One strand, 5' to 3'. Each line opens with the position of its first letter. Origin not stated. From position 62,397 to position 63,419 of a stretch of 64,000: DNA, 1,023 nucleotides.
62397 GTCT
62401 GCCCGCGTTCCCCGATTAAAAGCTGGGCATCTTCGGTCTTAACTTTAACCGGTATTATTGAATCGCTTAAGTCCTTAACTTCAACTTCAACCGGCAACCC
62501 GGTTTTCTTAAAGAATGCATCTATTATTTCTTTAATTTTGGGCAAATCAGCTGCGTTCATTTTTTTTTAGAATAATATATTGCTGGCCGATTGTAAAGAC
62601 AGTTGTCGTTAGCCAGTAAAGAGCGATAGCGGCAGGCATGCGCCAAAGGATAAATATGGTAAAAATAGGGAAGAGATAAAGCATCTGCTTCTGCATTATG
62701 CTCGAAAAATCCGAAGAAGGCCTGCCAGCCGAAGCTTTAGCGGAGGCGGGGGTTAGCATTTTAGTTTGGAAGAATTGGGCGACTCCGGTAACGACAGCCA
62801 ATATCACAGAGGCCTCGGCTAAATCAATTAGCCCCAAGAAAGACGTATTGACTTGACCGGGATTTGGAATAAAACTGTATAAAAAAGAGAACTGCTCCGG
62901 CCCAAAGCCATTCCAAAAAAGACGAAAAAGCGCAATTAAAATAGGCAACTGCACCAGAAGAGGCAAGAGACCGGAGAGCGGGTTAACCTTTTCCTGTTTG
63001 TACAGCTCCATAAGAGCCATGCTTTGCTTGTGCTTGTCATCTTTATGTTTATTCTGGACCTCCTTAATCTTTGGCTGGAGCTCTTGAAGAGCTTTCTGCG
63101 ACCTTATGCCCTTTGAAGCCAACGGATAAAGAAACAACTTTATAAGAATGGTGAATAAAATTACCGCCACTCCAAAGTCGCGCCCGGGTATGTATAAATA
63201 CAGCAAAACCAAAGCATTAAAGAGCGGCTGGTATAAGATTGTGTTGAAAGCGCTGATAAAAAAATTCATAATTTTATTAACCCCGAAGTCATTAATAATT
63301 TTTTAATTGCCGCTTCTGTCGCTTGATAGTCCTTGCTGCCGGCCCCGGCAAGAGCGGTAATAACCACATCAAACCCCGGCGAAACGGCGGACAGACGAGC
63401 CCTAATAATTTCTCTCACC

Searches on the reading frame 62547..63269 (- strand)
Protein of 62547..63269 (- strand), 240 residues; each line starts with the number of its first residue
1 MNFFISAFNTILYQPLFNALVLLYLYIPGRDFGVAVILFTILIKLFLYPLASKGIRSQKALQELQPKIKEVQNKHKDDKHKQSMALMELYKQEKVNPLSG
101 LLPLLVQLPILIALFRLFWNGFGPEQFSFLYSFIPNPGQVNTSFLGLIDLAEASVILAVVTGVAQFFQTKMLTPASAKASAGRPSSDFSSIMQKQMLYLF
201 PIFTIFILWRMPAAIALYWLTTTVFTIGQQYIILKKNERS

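Call 96: search_protein_families(library=pfam, proteins=[window:62547-63269:-], max_evalue=0.0001)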
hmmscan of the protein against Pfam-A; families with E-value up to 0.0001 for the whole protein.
window:62547-63269:- (240 aa): 1 family
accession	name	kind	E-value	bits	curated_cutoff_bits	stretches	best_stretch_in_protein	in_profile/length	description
PF02096.25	60KD_IMP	-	8.9e-52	175.8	35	1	32-234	1-162/163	60Kd inner membrane protein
